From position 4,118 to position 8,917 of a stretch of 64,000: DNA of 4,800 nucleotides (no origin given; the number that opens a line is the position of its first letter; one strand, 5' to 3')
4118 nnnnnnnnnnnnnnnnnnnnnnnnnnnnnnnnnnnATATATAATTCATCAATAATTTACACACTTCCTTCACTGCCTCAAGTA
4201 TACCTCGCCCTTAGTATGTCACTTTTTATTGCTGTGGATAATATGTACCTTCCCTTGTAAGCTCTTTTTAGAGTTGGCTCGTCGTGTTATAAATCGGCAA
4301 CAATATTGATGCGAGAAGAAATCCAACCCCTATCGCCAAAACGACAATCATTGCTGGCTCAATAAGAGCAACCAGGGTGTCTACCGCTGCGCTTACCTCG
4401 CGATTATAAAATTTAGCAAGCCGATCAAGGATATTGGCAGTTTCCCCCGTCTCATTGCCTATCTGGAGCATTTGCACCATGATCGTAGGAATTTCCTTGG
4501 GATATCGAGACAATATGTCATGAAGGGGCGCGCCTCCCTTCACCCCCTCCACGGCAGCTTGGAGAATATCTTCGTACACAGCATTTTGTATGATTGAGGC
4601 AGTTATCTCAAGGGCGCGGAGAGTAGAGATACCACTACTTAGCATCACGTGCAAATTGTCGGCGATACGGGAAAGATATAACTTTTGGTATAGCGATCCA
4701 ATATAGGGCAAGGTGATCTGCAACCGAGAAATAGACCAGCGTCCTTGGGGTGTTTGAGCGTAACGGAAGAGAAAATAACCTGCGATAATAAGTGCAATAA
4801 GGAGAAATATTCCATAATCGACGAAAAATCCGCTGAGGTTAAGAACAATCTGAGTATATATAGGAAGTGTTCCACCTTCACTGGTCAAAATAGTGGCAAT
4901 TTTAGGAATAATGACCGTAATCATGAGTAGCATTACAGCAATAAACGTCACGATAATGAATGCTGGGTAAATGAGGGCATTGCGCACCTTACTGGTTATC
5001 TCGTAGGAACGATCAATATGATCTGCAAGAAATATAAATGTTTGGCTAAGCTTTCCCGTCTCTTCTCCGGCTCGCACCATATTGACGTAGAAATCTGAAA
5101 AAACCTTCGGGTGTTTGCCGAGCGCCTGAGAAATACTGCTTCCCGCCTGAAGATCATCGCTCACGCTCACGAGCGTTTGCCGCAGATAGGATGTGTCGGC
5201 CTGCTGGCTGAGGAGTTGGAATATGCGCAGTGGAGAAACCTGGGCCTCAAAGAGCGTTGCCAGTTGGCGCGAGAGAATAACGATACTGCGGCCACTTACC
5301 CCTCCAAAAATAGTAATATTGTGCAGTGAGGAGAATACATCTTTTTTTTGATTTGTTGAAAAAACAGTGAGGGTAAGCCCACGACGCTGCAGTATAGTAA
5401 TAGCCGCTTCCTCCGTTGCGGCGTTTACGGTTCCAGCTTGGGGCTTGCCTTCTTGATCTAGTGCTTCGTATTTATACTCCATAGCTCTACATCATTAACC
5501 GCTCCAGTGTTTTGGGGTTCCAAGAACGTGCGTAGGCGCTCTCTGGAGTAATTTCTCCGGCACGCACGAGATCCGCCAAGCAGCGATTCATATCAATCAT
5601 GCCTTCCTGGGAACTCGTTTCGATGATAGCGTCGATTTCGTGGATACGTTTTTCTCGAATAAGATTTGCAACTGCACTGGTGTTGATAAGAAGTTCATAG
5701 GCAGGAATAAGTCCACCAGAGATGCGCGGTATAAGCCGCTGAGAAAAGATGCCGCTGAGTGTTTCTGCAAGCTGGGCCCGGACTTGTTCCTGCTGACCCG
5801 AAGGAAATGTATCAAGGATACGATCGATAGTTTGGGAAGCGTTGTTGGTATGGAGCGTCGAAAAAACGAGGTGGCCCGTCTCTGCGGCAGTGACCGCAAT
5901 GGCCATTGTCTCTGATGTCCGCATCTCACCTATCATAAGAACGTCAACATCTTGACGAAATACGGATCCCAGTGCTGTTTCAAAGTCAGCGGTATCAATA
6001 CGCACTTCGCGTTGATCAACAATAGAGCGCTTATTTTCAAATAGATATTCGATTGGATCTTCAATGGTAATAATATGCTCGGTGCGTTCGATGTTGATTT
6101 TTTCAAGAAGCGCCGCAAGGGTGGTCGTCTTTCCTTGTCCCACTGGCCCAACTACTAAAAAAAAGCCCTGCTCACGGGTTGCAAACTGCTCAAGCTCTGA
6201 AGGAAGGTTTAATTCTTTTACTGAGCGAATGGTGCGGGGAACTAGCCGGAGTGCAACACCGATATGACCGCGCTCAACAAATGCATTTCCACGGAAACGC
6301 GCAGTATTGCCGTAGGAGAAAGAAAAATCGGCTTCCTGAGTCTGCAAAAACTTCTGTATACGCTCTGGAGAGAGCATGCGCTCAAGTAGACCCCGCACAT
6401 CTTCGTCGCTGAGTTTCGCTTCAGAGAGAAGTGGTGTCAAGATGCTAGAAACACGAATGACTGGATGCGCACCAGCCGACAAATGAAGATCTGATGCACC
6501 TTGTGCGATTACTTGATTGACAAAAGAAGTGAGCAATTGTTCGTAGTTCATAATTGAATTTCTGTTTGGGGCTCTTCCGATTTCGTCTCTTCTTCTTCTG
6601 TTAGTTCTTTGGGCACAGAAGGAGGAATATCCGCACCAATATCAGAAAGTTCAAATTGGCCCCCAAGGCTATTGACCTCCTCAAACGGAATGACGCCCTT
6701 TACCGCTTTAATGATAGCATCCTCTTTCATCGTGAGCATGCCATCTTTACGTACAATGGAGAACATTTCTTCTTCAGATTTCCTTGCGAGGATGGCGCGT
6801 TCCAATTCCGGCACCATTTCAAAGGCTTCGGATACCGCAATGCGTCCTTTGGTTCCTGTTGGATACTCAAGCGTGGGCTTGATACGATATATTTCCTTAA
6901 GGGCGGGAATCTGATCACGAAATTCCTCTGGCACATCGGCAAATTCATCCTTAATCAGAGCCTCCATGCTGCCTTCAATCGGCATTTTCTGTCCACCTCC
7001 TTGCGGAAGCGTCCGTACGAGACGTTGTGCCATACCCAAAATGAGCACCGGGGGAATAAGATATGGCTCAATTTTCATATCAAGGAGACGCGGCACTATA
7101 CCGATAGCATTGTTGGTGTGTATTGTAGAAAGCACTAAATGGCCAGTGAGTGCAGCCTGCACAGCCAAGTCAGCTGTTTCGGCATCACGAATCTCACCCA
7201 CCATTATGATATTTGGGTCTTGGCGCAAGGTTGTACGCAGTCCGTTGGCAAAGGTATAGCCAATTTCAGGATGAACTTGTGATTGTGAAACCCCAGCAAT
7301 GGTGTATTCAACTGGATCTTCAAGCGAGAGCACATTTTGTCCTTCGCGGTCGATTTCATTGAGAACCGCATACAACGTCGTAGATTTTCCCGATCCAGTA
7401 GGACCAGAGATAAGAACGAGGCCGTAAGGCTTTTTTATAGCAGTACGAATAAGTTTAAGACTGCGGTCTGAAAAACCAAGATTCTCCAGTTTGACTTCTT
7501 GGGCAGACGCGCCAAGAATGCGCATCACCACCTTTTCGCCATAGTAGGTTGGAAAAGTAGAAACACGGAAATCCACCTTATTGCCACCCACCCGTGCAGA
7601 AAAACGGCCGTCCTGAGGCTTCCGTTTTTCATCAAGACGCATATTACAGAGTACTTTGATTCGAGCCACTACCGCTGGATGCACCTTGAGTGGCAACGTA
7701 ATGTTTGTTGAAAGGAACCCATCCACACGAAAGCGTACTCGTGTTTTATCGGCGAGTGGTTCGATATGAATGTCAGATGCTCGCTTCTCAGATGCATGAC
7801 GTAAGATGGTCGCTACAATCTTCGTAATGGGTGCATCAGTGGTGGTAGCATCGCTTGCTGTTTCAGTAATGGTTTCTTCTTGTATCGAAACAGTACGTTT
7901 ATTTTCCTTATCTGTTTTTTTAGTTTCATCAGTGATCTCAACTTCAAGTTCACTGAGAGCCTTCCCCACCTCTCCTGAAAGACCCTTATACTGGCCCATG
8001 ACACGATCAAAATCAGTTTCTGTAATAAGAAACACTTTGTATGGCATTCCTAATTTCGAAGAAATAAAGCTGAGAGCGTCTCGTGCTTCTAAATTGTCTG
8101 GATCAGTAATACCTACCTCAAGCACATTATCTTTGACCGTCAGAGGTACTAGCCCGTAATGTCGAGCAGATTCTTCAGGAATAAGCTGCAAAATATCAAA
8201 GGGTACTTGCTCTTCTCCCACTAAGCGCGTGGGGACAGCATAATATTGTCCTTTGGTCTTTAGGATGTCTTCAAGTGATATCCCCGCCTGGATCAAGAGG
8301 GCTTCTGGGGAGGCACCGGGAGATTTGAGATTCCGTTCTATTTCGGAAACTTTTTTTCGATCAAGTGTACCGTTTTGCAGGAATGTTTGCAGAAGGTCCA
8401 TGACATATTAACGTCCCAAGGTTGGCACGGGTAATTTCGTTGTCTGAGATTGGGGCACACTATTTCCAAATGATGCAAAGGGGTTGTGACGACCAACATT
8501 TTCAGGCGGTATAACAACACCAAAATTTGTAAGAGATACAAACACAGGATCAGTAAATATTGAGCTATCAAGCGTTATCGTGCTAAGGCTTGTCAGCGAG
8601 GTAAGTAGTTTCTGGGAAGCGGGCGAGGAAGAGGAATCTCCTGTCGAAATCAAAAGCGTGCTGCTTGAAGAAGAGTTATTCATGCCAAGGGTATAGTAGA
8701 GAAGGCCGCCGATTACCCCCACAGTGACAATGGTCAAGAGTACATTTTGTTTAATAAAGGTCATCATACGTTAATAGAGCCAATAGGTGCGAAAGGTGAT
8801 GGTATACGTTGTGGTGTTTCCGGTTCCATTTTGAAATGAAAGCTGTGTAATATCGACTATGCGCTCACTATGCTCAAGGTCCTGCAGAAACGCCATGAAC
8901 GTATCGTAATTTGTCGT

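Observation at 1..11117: Complete type IV pilus locus with six tandem prepilin genes and pilD embedded in the pilin array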

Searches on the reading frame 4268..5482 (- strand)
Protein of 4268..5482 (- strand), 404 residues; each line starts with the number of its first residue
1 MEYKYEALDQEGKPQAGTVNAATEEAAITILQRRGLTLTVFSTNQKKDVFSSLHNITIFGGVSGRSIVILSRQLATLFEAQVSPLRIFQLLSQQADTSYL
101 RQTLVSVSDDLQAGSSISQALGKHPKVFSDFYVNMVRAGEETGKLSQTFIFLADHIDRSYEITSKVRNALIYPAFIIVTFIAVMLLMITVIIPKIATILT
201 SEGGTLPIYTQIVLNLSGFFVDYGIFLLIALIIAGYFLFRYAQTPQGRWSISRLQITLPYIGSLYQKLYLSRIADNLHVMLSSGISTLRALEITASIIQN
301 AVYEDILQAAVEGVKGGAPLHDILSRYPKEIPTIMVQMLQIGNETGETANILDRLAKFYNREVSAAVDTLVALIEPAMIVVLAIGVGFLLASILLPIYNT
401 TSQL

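Call 6: search_protein_families(library=pfam, max_evalue=0.01, proteins=[window:4268-5482:-])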
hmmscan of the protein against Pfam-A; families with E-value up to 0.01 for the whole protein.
window:4268-5482:- (404 aa): 1 family
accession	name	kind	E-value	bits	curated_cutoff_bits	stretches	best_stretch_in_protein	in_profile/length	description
PF00482.28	T2SSF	-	2.7e-56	189.3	25.2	2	71-193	2-125/125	Type II secretion system (T2SS), protein F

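Call 12: find_related_loci(query=window:4268-5482:-, collection=genome_contigs, flank=10000)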
Query window:4268-5482:- (404 aa) in genome_contigs; peptide patterns used: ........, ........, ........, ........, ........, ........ (x = any residue, [..] = any of these).
337 stretches matched a pattern; 241 encode a relative of the query (tblastn E <= 1e-3); the best 80 are kept; 80 distinct loci.
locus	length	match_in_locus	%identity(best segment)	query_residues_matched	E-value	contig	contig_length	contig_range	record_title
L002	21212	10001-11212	73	1-404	0e+0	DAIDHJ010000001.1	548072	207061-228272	MAG TPA_asm: Candidatus Adlerbacteria bacterium isolate clean342 NODE_1_length_548072_cov_18.396940, whole genome shotgu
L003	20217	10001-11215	69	1-404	0e+0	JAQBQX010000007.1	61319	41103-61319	MAG: Candidatus Adlerbacteria bacterium isolate RYN_384 scaffold_2195773, whole genome shotgun sequence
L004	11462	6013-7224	68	1-404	0e+0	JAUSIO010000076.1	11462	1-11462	MAG: bacterium isolate E14_metabat.bin.253 E14_k141_691640, whole genome shotgun sequence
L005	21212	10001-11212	67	1-404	0e+0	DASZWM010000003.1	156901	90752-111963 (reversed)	MAG TPA_asm: Candidatus Paceibacterota bacterium isolate SMAG_U6157 k141_698218, whole genome shotgun sequence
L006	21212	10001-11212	68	2-404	0e+0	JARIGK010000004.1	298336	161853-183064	MAG: Candidatus Adlerbacteria bacterium isolate CullarsAll.DT.02 k141_615791, whole genome shotgun sequence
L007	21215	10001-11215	67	1-404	0e+0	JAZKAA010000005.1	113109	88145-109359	MAG: Patescibacteria group bacterium isolate ADI_H3L2_1_122_18_3-bin002_1 ADIH3L21_B002_1_000000000005, whole genome sho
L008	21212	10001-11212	67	2-404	0e+0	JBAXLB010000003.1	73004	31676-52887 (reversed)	MAG: Candidatus Adlerbacteria bacterium isolate ELA416 MAG416_3, whole genome shotgun sequence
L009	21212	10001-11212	66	1-404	0e+0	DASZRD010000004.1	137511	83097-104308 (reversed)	MAG TPA_asm: Candidatus Paceibacterota bacterium isolate SMAG_U6015 k141_257757, whole genome shotgun sequence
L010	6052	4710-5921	66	1-404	0e+0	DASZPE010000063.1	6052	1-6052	MAG TPA_asm: Candidatus Paceibacterota bacterium isolate SMAG_U5963 k141_604279, whole genome shotgun sequence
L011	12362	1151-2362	65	2-404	0e+0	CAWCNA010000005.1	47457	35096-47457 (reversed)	MAG: Candidatus Adlerbacteria bacterium isolate MFD04540.bin.3.55 genome assembly, contig: contig_28850, whole genome sh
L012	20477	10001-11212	66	1-404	0e+0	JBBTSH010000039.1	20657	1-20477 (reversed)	MAG: Patescibacteria group bacterium isolate H43-bin068_1 H43_bin068_1_000000000039, whole genome shotgun sequence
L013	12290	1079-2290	66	1-404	0e+0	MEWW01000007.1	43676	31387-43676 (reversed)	MAG: Candidatus Adlerbacteria bacterium RIFCSPHIGHO2_12_FULL_53_18 rifcsphigho2_12_scaffold_2500, whole genome shotgun s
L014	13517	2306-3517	66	1-404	0e+0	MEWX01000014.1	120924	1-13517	MAG: Candidatus Adlerbacteria bacterium RIFCSPLOWO2_01_FULL_51_16 rifcsplowo2_01_scaffold_2255, whole genome shotgun seq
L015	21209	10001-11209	67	1-404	0e+0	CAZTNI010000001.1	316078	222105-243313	MAG TPA_asm: uncultured Candidatus Saccharibacteria bacterium isolate SRP292972_co1_97 genome assembly, contig: NODE_45_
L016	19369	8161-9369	66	2-404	0e+0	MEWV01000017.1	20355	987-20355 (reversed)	MAG: Candidatus Adlerbacteria bacterium RIFCSPHIGHO2_02_FULL_54_18 rifcsphigho2_02_scaffold_4222, whole genome shotgun s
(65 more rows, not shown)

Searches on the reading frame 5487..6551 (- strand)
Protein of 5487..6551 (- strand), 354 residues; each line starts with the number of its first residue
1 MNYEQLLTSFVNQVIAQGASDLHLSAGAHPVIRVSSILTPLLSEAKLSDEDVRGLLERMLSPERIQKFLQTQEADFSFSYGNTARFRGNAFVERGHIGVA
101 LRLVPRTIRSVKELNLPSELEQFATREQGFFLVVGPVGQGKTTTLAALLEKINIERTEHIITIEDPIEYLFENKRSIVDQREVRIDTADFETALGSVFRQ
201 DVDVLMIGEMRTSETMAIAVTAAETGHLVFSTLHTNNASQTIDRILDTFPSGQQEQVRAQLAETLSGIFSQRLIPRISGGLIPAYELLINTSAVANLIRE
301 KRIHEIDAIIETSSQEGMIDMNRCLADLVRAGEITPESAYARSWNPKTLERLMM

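Call 6: search_protein_families(library=pfam, max_evalue=0.01, proteins=[window:5487-6551:-])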
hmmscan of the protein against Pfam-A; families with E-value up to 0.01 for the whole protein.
window:5487-6551:- (354 aa): 8 families
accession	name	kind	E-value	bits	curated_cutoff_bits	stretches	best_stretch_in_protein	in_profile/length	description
PF00437.27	T2SSE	-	3.6e-43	148.1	24.9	1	4-277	9-281/370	Type II/IV secretion system protein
PF13401.12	AAA_22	-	4.1e-05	24.3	27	1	127-164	4-33/130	AAA domain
PF12775.13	AAA_7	-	0.00053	20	25.8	0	126-158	31-63/181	P-loop containing dynein motor region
PF25199.1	nSTAND_NTPase5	-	0.0012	19.1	34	1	121-176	34-89/145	Novel STAND NTPase 5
PF13086.12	AAA_11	-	0.002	18.4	27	1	122-153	11-42/257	AAA domain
PF13191.12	AAA_16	-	0.0031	18.5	32.6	1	120-164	16-57/167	AAA ATPase domain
PF00005.33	ABC_tran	-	0.0033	18.5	25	0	131-267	14-111/137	ABC transporter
PF13604.12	AAA_30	-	0.0047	17.1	27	0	120-152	10-42/191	AAA domain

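Call 18: search_protein_families(library=ncbifam, max_evalue=0.1, proteins=[window:5487-6551:-])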
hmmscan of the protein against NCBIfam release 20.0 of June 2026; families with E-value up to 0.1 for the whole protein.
window:5487-6551:- (354 aa): 30 families (the best 25 are shown)
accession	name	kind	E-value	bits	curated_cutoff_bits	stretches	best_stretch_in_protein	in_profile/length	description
TIGR01420.1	pilT_fam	subfamily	1e-122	409.7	319.1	1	7-346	2-341/343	PilT/PilU family type 4a pilus ATPase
TIGR02533.1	type_II_gspE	equivalog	1.1e-39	136.4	630.25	1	118-277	233-382/486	type II secretion system ATPase GspE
NF041000.1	ATPase_ComGA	equivalog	1.1e-37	129.5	300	1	11-275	4-266/267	competence type IV pilus ATPase ComGA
NF007755.0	PRK10436.1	equivalog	5.1e-36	124.3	617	1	5-276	87-357/465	type II secretion system protein GspE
TIGR02525.1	plasmid_TraJ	equivalog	8.3e-36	123.7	368.3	1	10-291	15-315/372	plasmid transfer ATPase TraJ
TIGR02538.1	type_IV_pilB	equivalog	8.3e-35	120.4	675.65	1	124-274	312-452/564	type IV-A pilus assembly ATPase PilB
NF053534.1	T4PilAsmATPsTfpB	equivalog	1.6e-32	112.7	850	1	119-275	327-473/584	type IV pilus assembly ATPase TfpB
TIGR02524.1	dot_icm_DotB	equivalog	2.1e-29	102.8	463.3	1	15-310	14-321/358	Dot/Icm type IV secretion system ATPase DotB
TIGR02782.1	TrbB_P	equivalog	2.8e-12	46.5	304.55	1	131-256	139-263/303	P-type conjugative transfer ATPase TrbB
NF058587.1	archaellum_moto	equivalog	1.2e-11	44.1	550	1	132-245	279-393/527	archaellum flagellar ATPase motor FlaI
TIGR02788.1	VirB11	equivalog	4.6e-11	42.3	249.95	1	124-248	140-265/308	P-type DNA transfer ATPase VirB11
TIGR03819.1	heli_sec_ATPase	hypoth_equivalog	8.2e-10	38.4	373.15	1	127-264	177-318/340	TadA family conjugal transfer-associated ATPase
NF010469.0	PRK13894.1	subfamily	1.3e-09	37.8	508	1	124-245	145-264/320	conjugal transfer ATPase TrbB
NF010425.0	PRK13851.1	equivalog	8.1e-08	31.5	461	1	129-251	163-286/344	type IV secretion system protein VirB11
NF053672.1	bindosome_BasE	exception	7.2e-07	28.3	1000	1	127-247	269-390/512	bindosome assembly system ATPase subunit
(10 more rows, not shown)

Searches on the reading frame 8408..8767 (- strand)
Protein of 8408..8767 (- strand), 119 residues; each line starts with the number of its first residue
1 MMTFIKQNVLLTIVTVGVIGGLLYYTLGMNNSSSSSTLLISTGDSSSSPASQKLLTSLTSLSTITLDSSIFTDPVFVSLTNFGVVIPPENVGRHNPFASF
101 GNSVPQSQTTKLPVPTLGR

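Call 5: search_protein_families(library=pfam, max_evalue=0.1, proteins=[window:8408-8767:-])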
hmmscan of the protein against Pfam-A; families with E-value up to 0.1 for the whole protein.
window:8408-8767:- (119 aa): 1 family
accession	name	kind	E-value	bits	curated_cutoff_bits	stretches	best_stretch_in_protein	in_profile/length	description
PF00999.27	Na_H_Exchanger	-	0.036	13.4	26.2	1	9-86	79-160/375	Sodium/hydrogen exchanger, transmembrane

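Call 18: search_protein_families(library=ncbifam, max_evalue=0.1, proteins=[window:8408-8767:-])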
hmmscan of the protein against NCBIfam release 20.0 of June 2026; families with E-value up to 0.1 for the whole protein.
window:8408-8767:- (119 aa): 0 families

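Call 32: find_homologous_proteins(query=window:8408-8767:-, max_evalue=0.001)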
Query window:8408-8767:- (119 aa): 5 proteins with E <= 0.001 among 34 candidates.
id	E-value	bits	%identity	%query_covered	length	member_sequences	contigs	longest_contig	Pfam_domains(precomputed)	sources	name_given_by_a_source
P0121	3.4e-65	235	100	99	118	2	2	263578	-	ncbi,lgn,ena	-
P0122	3.5e-17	80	49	78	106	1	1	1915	-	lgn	-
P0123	3.5e-17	80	47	94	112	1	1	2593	-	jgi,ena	-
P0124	3.8e-17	80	52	81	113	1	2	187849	-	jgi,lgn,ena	-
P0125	1.7e-16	78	44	95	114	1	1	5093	-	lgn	-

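Call 61: search_protein_representatives(alignment_id=A6)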
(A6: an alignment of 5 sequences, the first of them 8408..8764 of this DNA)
Query: 5 sequences, 112 profile positions. Proteins with E-value up to 0.001 (for the whole library): 2796; up to 1e-10: 648; up to 1e-30: 5. The best 150 are listed.
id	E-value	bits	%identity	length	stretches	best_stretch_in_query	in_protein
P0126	1.2e-36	141.1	-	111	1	1-111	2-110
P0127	1.8e-36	140.6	-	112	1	1-110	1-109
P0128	5.7e-36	139.0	-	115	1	1-101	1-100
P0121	6.5e-36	138.8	-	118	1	1-111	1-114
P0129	3.3e-34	133.3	-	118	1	1-111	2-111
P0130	1.4e-30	121.7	-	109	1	1-100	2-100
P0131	2.7e-30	120.7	-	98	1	1-97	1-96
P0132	7.7e-30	119.2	-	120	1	1-103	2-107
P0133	1.1e-29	118.8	-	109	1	6-106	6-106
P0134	1.5e-28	115.1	-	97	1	2-96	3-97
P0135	2.1e-28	114.6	-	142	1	2-103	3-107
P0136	3.1e-28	114.1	-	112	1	1-109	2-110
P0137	7.7e-28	112.8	-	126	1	2-110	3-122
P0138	1.0e-27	112.4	-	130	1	1-107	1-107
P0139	1.9e-27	111.6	-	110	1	3-102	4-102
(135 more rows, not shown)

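Call 64: search_protein_families(library=pfam, alignment_id=A7, max_evalue=0.01)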
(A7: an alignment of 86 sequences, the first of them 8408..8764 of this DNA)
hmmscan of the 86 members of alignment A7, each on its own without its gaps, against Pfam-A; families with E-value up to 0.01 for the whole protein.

A. member 1, window:8408-8764:- (118 aa): 0 families

B. families by the number of members that match (of 86 scanned): 7 families
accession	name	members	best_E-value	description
PF12698.13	ABC2_membrane_3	2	0.006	ABC-2 family transporter protein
PF23689.1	YldA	1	0.00078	YldA-like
PF11297.13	DUF3098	1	0.0017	Protein of unknown function (DUF3098)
PF05251.17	Ost5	1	0.0018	Oligosaccharyltransferase subunit 5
PF04612.17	T2SSM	1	0.0025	Type II secretion system (T2SS), protein M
PF02706.20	Wzz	1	0.0045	Chain length determinant protein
PF01490.24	Aa_trans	1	0.0078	Transmembrane amino acid transporter protein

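Call 68: predict_structure(alignment_id=A7)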
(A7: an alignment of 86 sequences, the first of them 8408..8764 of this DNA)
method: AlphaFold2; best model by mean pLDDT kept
length: 118 residues; sequences in the alignment: 86
mean_pLDDT: 73.9   pTM: 0.26
mean pLDDT of the five models: 73.9, 73.0, 72.5, 72.3, 70.8
residues with pLDDT >= 90: 19; 70-90: 55; 50-70: 39; < 50: 5
segments of 3 or more residues with pLDDT < 50: 38-42
pLDDT, mean of each block of 10 residues (from residue 1): 88 96 82 53 59 79 78 77 73 75 60 66
secondary structure, 60 per line:
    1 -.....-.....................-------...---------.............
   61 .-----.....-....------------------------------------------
elements in order: H2-6 H8-28 H48-61 H67-71 H73-76
